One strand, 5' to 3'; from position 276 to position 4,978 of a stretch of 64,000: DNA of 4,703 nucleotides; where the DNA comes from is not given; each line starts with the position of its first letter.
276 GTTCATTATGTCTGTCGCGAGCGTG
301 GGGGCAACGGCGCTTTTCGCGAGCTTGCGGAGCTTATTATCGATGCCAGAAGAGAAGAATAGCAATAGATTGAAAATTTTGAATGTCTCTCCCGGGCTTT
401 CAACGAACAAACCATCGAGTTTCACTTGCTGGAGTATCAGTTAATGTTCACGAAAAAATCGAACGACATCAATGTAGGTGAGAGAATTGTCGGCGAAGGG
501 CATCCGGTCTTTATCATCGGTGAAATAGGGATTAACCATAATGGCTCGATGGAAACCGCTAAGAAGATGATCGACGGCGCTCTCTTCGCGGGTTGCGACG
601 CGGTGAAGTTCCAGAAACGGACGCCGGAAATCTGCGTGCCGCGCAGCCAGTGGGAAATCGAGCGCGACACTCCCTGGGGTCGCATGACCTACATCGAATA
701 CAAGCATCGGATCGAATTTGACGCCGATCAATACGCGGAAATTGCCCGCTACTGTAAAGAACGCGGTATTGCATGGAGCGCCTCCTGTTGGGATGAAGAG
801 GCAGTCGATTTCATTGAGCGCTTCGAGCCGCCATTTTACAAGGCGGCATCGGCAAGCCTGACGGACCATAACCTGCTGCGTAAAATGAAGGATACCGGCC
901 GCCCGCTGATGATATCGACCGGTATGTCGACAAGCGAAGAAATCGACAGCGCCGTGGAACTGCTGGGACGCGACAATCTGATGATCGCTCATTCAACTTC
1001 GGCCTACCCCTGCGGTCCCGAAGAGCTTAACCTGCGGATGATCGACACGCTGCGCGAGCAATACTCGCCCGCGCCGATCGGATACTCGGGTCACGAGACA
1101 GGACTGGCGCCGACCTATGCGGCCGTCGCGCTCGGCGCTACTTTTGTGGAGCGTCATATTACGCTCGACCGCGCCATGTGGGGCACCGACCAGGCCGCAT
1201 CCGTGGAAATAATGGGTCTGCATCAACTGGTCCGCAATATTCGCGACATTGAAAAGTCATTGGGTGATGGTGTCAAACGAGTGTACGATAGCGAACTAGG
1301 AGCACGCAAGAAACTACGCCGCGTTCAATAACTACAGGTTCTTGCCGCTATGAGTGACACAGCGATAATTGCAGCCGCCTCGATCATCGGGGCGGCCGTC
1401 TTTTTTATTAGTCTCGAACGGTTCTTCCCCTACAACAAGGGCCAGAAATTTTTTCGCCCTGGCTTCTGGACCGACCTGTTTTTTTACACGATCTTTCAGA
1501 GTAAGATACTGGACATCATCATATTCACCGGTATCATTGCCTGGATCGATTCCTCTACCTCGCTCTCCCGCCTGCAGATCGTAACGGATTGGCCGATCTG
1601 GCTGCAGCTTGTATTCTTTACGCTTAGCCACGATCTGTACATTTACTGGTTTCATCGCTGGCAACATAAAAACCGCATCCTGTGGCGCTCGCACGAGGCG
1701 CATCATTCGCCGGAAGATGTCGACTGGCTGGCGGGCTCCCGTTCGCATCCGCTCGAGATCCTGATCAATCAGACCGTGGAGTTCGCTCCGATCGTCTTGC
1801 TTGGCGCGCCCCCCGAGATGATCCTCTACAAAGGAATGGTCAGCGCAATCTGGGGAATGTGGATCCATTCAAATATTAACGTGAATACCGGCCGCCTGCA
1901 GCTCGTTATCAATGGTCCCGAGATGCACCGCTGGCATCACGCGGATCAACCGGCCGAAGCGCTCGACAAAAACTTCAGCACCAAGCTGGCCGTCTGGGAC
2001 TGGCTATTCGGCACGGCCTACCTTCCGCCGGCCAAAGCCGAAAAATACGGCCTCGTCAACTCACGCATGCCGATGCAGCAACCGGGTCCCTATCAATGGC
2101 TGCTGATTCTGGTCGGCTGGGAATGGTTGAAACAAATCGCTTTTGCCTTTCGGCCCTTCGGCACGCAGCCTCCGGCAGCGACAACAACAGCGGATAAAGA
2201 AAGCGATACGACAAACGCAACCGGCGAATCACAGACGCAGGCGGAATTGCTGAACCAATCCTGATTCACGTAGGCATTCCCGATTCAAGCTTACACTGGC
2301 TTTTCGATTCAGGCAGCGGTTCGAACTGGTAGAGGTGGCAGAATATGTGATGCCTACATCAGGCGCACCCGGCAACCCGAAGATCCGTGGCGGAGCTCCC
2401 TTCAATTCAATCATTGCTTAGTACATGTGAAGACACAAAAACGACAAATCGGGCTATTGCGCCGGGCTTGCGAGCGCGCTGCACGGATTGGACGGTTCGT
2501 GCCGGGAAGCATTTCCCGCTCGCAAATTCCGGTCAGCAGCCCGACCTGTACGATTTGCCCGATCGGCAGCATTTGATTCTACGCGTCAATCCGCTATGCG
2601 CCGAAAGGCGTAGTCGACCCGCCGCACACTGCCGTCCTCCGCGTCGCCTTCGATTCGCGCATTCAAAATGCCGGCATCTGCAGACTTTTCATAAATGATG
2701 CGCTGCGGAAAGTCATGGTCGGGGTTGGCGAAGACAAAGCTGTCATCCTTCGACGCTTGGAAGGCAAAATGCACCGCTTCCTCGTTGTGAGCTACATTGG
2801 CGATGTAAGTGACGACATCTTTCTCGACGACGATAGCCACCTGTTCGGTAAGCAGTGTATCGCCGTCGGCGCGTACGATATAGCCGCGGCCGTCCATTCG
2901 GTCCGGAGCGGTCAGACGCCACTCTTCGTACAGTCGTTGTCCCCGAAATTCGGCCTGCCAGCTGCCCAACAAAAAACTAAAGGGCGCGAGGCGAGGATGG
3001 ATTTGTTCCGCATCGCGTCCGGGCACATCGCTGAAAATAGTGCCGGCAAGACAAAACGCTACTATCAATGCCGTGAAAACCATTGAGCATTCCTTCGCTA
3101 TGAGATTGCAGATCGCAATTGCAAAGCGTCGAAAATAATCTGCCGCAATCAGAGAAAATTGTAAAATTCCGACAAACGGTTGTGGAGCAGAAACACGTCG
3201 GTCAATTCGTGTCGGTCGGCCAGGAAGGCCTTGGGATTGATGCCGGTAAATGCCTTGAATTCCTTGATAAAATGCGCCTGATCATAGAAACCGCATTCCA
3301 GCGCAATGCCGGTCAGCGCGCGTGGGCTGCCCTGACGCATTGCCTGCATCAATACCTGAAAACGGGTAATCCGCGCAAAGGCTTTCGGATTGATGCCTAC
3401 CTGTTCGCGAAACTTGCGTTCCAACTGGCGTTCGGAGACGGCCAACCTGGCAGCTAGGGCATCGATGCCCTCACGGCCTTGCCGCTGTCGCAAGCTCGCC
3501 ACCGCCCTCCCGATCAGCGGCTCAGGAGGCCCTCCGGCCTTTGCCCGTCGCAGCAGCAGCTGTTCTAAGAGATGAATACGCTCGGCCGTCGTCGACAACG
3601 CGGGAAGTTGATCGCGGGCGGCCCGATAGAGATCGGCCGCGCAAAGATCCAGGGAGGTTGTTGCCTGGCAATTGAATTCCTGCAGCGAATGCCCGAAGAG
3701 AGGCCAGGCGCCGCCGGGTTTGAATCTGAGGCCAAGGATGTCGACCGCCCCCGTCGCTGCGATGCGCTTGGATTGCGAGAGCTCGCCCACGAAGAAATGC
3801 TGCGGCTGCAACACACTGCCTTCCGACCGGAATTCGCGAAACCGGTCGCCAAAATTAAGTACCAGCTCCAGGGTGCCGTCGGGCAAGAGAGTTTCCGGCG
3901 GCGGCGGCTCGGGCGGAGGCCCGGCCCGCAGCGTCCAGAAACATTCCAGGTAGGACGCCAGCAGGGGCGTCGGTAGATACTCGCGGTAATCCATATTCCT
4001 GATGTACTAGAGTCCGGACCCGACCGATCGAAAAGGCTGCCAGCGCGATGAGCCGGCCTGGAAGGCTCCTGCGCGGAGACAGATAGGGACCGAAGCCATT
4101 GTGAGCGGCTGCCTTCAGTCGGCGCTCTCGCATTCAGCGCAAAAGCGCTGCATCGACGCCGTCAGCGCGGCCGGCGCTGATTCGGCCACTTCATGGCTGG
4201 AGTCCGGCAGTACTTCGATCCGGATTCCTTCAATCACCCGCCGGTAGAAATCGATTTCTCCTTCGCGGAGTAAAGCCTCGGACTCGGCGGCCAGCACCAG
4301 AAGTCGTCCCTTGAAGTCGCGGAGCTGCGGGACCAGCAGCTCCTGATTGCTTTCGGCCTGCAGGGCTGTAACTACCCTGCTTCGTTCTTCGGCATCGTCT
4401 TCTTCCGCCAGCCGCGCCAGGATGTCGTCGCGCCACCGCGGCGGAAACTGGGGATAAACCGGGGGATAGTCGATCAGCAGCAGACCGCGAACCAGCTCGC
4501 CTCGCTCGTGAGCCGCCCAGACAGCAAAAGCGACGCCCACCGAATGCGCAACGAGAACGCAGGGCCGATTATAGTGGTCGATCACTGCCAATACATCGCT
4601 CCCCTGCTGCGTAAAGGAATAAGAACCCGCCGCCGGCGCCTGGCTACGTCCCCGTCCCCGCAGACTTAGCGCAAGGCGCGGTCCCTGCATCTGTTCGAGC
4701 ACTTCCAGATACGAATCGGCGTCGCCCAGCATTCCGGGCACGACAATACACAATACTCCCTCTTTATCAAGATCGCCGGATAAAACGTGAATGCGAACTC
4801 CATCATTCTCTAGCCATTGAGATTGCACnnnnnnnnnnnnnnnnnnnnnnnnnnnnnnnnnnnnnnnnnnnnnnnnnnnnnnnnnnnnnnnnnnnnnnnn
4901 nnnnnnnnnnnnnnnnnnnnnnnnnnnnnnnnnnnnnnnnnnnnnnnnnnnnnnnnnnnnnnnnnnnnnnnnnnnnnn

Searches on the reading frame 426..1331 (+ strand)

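Call 45: search_protein_families(library=pfam, proteins=[window:426-1331:+], max_evalue=0.001)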
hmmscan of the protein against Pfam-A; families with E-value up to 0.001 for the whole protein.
window:426-1331:+ (301 aa): 1 family
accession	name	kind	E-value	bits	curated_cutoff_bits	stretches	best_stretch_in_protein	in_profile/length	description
PF03102.20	NeuB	-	7e-76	255.3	22.1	1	48-284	1-241/241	NeuB family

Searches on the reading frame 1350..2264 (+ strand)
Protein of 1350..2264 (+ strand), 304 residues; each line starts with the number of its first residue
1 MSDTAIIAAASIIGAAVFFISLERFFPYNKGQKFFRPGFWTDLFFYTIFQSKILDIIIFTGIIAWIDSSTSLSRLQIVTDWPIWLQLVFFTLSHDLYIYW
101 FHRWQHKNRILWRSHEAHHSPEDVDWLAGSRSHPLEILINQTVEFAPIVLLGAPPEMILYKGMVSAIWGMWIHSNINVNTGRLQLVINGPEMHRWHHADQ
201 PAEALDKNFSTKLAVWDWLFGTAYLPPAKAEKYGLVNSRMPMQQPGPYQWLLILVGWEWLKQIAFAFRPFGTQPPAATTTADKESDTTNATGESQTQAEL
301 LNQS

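Call 45: search_protein_families(library=pfam, proteins=[window:1350-2264:+], max_evalue=0.001)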
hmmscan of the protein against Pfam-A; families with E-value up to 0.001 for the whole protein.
window:1350-2264:+ (304 aa): 1 family
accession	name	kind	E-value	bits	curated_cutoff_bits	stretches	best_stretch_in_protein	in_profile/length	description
PF04116.19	FA_hydroxylase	-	1.7e-31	109.8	31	1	88-222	2-132/132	Fatty acid hydroxylase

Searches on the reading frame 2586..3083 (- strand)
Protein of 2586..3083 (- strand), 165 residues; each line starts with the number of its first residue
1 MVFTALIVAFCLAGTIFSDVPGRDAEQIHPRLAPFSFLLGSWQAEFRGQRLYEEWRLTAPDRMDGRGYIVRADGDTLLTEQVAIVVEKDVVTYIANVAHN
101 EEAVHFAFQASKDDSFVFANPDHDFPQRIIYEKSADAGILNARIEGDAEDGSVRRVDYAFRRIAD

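Call 45: search_protein_families(library=pfam, proteins=[window:2586-3083:-], max_evalue=0.001)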
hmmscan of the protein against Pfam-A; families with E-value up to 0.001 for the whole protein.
window:2586-3083:- (165 aa): 1 family
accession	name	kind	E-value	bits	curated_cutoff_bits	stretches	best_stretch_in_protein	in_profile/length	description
PF19780.4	DUF6265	-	2.2e-11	44.6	23.8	1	36-137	1-108/116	Domain of unknown function (DUF6265)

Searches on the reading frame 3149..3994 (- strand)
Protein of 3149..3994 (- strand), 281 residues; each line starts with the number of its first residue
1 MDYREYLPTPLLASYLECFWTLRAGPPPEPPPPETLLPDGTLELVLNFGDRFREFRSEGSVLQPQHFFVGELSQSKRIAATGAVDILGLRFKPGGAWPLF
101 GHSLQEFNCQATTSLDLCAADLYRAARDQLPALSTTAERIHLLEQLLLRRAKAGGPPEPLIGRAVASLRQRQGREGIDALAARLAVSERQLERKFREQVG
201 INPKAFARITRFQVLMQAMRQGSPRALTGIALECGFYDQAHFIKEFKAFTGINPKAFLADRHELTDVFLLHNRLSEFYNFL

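Call 7: search_protein_families(library=pfam, proteins=[window:3149-3994:-], max_evalue=0.01)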
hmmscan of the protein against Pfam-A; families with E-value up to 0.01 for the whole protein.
window:3149-3994:- (281 aa): 3 families
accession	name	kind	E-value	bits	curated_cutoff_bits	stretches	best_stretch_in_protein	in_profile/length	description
PF20240.3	DUF6597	-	1.8e-19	70.1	27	1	4-110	1-100/103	Domain of unknown function (DUF6597)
PF12833.13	HTH_18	-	8e-19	68.2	33.6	1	180-258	1-78/80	Helix-turn-helix domain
PF00165.29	HTH_AraC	-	2.6e-10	40.6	26.6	1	228-258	12-41/42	Bacterial regulatory helix-turn-helix proteins, AraC family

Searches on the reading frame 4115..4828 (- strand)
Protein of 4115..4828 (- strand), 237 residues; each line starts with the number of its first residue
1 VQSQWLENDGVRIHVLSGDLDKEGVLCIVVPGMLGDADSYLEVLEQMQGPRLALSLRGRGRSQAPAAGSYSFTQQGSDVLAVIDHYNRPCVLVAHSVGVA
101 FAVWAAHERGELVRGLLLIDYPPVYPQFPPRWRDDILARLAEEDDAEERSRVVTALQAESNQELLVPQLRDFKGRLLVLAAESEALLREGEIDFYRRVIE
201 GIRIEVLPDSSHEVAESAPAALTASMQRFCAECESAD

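Call 7: search_protein_families(library=pfam, proteins=[window:4115-4828:-], max_evalue=0.01)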
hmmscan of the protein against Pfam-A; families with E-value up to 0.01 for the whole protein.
window:4115-4828:- (237 aa): 3 families
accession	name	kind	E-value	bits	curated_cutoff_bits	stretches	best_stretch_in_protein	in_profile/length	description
PF12697.13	Abhydrolase_6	-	9.9e-09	36.6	26.3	1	28-222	2-214/217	Alpha/beta hydrolase family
PF12146.15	Hydrolase_4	-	1.5e-07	31.4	27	1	26-119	6-107/239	Serine aminopeptidase, S33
PF00561.26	Abhydrolase_1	-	5.5e-07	29.9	25.8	1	28-141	4-132/245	alpha/beta hydrolase fold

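Call 8: search_protein_families(library=ncbifam, proteins=[window:4115-4828:-], max_evalue=0.01)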
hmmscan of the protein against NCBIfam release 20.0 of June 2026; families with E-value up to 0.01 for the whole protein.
window:4115-4828:- (237 aa): 9 families
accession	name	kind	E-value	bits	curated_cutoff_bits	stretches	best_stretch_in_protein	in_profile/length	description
NF002938.0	PRK03592.1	equivalog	2.5e-10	40.2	241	2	46-128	52-139/298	haloalkane dehalogenase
NF051488.1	bifunc_PcaDC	exception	1.9e-07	30.6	390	1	52-125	42-115/375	bifunctional 3-oxoadipate enol-lactonase/4-carboxymuconolactone decarboxylase PcaDC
NF011457.0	PRK14875.1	equivalog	2.4e-07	30.1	307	1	23-119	131-229/372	acetoin dehydrogenase dihydrolipoyllysine-residue acetyltransferase subunit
TIGR03695.1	menH_SHCHC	equivalog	5.2e-06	26.1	208.55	1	28-118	6-101/252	2-succinyl-6-hydroxy-2,4-cyclohexadiene-1-carboxylate synthase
TIGR02427.1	protocat_pcaD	equivalog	5.4e-06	26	255.85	1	52-119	43-110/251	3-oxoadipate enol-lactonase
NF051487.1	bifunc_PcaCD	exception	9.3e-05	21.7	430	0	53-127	203-277/413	bifunctional 4-carboxymuconolactone decarboxylase/3-oxoadipate enol-lactonase PcaCD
NF007954.0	PRK10673.1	equivalog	0.00062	19.1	399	1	27-156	19-149/255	esterase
NF008340.0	PRK11126.1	equivalog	0.0011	18.3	261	1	22-109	12-99/255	2-succinyl-6-hydroxy-2,4-cyclohexadiene-1-carboxylate synthase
TIGR03611.1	RutD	equivalog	0.0033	16.8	238.5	1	20-119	9-111/258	pyrimidine utilization protein D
